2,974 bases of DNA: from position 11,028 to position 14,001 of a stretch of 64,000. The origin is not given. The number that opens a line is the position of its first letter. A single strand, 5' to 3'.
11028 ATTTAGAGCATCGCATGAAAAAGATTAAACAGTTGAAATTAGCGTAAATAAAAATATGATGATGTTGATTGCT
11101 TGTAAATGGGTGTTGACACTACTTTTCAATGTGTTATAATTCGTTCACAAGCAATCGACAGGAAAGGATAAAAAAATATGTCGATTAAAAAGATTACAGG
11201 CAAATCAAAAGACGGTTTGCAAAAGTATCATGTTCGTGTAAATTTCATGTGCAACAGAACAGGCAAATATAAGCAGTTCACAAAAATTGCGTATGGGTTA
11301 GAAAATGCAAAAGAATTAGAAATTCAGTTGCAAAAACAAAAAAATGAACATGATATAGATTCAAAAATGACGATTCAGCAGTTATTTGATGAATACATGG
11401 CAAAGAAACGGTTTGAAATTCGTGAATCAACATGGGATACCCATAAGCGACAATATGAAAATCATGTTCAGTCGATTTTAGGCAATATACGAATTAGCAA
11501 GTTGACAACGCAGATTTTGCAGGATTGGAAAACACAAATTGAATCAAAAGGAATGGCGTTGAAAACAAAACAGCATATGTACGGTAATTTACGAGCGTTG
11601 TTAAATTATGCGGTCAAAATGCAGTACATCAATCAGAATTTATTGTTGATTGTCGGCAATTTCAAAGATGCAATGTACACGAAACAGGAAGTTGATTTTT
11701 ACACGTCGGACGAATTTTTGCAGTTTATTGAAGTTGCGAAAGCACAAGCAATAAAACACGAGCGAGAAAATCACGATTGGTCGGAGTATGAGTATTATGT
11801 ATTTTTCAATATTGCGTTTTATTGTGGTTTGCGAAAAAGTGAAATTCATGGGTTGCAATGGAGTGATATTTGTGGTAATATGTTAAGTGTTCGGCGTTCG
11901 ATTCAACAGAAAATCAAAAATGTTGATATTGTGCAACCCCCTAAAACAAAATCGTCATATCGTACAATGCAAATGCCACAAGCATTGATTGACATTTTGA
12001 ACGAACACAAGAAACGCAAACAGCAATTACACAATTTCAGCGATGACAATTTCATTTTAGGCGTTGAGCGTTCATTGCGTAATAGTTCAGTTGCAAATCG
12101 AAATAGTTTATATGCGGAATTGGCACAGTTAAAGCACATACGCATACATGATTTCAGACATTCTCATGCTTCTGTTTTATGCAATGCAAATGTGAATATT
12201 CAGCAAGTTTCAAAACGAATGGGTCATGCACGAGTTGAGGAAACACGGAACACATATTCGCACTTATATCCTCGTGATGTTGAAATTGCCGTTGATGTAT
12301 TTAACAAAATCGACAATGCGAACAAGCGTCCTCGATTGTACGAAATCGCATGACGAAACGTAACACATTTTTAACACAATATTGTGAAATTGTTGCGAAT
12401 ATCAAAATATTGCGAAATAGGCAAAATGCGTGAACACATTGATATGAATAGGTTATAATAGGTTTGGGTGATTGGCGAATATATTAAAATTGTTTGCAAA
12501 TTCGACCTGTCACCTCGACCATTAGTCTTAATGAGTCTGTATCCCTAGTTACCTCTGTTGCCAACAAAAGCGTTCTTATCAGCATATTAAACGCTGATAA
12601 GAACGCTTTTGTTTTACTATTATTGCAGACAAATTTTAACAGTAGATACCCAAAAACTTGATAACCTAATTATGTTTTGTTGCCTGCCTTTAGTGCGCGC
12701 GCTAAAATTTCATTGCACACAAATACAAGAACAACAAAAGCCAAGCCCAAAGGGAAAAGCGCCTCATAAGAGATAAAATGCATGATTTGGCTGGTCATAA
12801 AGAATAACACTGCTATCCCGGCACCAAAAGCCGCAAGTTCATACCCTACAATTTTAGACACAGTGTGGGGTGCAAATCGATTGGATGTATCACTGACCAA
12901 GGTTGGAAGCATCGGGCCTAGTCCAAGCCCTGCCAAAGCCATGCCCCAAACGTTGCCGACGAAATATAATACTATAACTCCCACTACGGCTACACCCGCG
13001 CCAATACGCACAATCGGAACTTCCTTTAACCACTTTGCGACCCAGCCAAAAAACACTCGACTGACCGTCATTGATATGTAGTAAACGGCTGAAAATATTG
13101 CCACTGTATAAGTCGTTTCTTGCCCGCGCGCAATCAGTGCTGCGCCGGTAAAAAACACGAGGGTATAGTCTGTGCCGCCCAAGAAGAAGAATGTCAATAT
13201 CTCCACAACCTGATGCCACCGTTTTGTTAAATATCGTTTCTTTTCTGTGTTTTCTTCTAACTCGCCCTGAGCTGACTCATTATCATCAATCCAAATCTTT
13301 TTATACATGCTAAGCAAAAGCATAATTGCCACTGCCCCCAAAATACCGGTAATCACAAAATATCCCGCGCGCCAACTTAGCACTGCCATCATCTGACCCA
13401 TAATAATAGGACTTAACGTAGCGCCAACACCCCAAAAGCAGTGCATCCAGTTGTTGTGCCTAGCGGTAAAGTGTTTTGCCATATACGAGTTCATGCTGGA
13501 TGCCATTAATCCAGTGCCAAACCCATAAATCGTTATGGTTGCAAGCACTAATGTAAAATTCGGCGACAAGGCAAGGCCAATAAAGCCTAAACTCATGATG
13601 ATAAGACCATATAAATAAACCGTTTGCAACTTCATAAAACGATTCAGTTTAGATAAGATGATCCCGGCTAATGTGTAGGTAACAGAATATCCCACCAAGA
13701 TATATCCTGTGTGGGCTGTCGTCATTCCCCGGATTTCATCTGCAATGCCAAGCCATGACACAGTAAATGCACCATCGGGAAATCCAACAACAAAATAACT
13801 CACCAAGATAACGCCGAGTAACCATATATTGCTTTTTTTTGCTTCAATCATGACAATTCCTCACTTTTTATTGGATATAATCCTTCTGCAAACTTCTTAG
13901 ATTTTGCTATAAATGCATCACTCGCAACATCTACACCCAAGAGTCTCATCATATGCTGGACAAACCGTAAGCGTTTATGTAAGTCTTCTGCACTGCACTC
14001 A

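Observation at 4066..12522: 8.4-kb integrative element in tRNA-Pro(CGG) with a perfect 17-bp att duplication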

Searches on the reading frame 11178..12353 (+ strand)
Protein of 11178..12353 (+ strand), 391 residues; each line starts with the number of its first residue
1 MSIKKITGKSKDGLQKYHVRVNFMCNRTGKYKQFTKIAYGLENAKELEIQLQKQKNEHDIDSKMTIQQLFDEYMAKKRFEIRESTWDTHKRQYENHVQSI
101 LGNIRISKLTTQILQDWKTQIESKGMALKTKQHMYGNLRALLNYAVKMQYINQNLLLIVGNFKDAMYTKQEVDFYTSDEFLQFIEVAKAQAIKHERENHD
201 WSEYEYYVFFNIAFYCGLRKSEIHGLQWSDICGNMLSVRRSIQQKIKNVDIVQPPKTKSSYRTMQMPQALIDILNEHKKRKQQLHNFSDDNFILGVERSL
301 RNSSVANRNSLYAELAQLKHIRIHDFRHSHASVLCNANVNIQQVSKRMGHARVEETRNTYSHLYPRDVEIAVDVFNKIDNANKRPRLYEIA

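Call 8: search_protein_families(library=pfam, proteins=[window:11178-12353:+], max_evalue=0.1)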
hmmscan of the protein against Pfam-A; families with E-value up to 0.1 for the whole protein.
window:11178-12353:+ (391 aa): 5 families
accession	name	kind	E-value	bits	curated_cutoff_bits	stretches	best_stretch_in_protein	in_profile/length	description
PF00589.27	Phage_integrase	-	2.9e-17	63.4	27.1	1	189-364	8-169/172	Phage integrase family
PF14659.12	Phage_int_SAM_3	-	2.1e-12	47.5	22.6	1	65-117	1-53/58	Phage integrase, N-terminal SAM-like domain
PF13102.12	Phage_int_SAM_5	-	5.9e-08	33.4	22.3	1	68-155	4-92/98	Phage integrase SAM-like domain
PF22022.2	Phage_int_M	-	2.2e-05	25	27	1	68-154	3-88/96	Phage integrase central domain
PF24624.1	Int_N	-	0.082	14.1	27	0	90-153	26-89/100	Phage integrase, N-terminal domain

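Call 9: search_protein_families(library=phrogs, proteins=[window:11178-12353:+], max_evalue=0.01)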
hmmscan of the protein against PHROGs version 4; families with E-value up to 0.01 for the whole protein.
window:11178-12353:+ (391 aa): 6 families
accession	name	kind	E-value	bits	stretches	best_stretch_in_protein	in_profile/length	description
phrog_1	-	integration and excision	2.5e-67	229.5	1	9-385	116-457/611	integrase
phrog_216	-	integration and excision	4.6e-30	105.7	1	127-380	11-241/301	integrase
phrog_7685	-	integration and excision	1.3e-15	58.6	1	256-378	123-238/240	integrase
phrog_23783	-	integration and excision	1.9e-11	45.2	1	9-156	9-149/162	integrase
phrog_25190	-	integration and excision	4.8e-05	24.6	1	317-373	43-99/109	integrase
phrog_34557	-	integration and excision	0.007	17.1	0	217-374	11-177/183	integrase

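Call 96: search_protein_families(library=ncbifam, proteins=[window:11178-12353:+], max_evalue=0.01)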
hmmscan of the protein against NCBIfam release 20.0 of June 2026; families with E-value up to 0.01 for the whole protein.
window:11178-12353:+ (391 aa): 6 families
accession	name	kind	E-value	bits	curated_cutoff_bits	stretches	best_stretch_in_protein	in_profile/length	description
TIGR02224.1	recomb_XerC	equivalog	9.4e-14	51.5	335.15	1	86-363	18-277/295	tyrosine recombinase XerC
TIGR02225.1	recomb_XerD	equivalog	2.6e-10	40.1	329.6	1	81-364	13-275/290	site-specific tyrosine recombinase XerD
NF040815.2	recomb_XerA_Arch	equivalog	1.3e-09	38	220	1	90-364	17-255/263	site-specific tyrosine recombinase/integron integrase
NF001399.0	PRK00283.1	subfamily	4e-08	32.8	279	1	80-364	21-284/300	tyrosine recombinase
NF003462.0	PRK05084.1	equivalog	2.2e-07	29.9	267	1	177-375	167-356/360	tyrosine recombinase XerS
TIGR02249.1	integrase_gron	subfamily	7.3e-05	22.3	265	1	318-366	256-303/315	integron integrase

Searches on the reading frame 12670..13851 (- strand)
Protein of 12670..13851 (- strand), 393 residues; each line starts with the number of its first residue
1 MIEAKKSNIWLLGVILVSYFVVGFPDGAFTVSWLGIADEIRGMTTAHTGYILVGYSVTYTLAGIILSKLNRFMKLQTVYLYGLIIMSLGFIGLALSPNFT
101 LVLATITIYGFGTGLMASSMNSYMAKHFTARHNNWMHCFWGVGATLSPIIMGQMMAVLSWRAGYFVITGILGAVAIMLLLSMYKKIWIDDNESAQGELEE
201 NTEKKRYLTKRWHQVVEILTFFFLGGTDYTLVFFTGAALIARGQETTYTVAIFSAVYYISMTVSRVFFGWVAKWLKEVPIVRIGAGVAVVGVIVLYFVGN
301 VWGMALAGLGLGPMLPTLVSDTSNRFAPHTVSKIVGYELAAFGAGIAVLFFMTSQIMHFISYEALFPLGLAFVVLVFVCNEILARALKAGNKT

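Call 54: find_encoding_contigs(protein=window:12670-13851:-, flank=10000, max_places=10)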
Protein window:12670-13851:- (393 aa): 1 contig read that carries it; 1 place shown.
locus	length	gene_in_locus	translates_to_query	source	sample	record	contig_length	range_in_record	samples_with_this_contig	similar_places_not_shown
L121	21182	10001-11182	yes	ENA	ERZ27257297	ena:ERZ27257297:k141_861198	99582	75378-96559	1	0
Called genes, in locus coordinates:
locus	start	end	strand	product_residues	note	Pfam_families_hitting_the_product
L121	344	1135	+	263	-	PF00072:Response_reg, PF08769:Spo0A_C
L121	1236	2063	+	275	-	-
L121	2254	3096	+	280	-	-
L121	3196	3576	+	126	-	PF01325:Fe_dep_repress, PF02742:Fe_dep_repr_C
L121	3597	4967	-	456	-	PF00291:PALP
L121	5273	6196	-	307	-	-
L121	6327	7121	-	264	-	PF00005:ABC_tran, PF02463:SMC_N (faint), PF13304:AAA_21 (faint)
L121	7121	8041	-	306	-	PF02653:BPD_transp_2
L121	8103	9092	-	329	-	PF04392:ABC_sub_bind, PF13407:Peripla_BP_4 (weak)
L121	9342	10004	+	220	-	PF00440:TetR_N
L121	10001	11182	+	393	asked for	PF07690:MFS_1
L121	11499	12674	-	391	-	PF13102:Phage_int_SAM_5 (weak), PF14659:Phage_int_SAM_3, PF00589:Phage_integrase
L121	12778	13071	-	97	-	-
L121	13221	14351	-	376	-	-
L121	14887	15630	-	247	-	PF01580:FtsK_SpoIIIE (faint)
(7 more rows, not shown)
